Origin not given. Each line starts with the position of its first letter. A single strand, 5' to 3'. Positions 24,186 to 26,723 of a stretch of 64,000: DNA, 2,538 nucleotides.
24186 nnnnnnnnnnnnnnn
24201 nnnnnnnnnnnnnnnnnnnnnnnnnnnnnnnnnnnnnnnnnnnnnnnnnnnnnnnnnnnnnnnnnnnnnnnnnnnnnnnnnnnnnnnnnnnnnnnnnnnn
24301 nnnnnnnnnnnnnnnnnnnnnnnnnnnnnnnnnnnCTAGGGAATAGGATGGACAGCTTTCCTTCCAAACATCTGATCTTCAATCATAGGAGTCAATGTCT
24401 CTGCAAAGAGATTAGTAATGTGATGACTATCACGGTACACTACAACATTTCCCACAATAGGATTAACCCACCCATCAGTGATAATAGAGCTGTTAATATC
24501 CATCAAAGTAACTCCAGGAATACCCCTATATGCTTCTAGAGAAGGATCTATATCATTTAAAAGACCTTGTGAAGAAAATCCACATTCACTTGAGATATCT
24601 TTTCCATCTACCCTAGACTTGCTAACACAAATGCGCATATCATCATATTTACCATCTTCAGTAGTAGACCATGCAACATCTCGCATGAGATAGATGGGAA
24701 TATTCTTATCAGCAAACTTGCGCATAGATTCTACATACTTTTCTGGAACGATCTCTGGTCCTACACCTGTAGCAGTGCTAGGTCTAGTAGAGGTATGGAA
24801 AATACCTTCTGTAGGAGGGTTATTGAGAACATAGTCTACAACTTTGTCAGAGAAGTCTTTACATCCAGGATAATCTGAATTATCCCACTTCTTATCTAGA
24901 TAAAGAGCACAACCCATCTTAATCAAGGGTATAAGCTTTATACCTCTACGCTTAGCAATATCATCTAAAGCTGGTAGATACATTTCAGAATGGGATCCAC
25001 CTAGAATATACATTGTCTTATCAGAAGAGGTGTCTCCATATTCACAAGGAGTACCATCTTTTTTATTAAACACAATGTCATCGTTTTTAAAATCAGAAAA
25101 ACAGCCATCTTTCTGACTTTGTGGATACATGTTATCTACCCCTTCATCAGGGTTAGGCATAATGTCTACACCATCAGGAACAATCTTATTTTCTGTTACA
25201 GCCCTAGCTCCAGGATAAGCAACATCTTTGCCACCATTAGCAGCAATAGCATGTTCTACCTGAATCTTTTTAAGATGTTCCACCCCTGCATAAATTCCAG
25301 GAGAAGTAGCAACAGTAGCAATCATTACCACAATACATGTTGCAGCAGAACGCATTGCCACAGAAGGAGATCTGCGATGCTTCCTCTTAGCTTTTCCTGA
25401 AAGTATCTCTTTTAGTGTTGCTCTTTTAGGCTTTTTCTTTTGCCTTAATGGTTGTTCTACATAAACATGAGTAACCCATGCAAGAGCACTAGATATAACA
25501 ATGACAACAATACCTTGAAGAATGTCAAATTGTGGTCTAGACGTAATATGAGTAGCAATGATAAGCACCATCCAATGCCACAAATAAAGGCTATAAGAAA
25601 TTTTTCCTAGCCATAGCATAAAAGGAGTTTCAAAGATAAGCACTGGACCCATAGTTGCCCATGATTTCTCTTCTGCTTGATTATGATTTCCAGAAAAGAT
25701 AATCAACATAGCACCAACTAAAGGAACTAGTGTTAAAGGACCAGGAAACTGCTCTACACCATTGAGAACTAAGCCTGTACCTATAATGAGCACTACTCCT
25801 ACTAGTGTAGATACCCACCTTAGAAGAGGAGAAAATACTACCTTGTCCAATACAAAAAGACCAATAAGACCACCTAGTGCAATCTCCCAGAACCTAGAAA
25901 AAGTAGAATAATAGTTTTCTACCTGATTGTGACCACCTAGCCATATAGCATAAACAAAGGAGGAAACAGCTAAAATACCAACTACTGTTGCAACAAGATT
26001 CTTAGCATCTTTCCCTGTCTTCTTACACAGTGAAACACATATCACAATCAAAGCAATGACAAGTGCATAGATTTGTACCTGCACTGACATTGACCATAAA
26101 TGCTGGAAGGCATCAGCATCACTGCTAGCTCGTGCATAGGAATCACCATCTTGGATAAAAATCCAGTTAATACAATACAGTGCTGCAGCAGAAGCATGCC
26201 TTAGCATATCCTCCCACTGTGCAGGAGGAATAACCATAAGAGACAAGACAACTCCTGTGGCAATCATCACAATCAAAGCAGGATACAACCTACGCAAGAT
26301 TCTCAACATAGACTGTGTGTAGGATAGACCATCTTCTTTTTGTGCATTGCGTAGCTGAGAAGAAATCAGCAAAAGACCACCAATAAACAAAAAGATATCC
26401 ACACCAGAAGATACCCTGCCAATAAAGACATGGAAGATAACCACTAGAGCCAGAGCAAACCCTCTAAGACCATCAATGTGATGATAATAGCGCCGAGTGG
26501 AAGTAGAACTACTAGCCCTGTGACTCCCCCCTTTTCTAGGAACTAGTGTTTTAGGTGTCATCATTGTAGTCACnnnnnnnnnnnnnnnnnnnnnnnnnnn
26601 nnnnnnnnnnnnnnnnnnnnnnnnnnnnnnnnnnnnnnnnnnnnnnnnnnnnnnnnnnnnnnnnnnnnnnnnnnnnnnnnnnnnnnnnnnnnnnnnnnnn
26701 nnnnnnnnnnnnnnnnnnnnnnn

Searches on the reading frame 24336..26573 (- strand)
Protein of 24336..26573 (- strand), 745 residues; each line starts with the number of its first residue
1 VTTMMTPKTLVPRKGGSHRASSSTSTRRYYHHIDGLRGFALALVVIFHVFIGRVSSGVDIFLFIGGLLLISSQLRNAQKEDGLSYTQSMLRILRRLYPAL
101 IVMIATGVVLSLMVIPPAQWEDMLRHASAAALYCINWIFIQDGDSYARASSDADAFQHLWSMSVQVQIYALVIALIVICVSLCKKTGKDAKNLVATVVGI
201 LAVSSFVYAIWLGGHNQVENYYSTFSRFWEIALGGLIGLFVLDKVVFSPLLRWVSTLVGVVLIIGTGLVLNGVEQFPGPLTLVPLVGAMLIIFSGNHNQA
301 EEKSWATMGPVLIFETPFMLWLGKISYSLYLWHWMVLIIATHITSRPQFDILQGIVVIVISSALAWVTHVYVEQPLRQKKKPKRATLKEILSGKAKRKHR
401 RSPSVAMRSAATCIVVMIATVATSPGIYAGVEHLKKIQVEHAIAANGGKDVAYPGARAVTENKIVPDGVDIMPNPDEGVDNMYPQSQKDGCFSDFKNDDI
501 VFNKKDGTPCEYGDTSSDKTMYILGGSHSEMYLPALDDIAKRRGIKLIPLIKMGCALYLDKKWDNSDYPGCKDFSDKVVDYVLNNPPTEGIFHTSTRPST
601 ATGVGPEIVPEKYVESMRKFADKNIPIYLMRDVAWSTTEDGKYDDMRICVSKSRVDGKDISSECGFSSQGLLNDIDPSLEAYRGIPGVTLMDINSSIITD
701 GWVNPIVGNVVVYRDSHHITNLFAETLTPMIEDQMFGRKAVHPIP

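Call 9: search_protein_families(library=phrogs, proteins=[window:24336-26573:-], max_evalue=0.001)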
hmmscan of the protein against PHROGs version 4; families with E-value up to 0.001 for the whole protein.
window:24336-26573:- (745 aa): 2 families
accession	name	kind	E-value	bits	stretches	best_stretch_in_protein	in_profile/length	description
phrog_6705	-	moron, auxiliary metabolic gene and host takeover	2.3e-99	334.5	1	26-734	5-640/647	O-antigen acetylase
phrog_3333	-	other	5e-27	95.8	1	28-384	4-362/372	O-acetyltransferase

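Call 10: search_protein_families(library=pfam, proteins=[window:24336-26573:-], max_evalue=0.001)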
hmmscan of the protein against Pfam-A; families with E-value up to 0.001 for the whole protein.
window:24336-26573:- (745 aa): 2 families
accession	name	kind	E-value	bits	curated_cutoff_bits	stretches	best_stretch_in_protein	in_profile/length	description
PF01757.29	Acyl_transf_3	-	8.8e-26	91.2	31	1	32-368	3-324/326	Acyltransferase domain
PF19040.6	SGNH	-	1.1e-21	78.1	27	1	505-732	10-247/248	SGNH domain (fused to AT3 domains)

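Call 86: find_related_loci(query=window:24339-26573:-, collection=genome_contigs, flank=1000)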
Query window:24339-26573:- (745 aa) in genome_contigs; peptide patterns used: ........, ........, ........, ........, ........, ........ (x = any residue, [..] = any of these).
54 stretches matched a pattern, but none encodes a relative of the query by tblastn (E <= 1e-3).
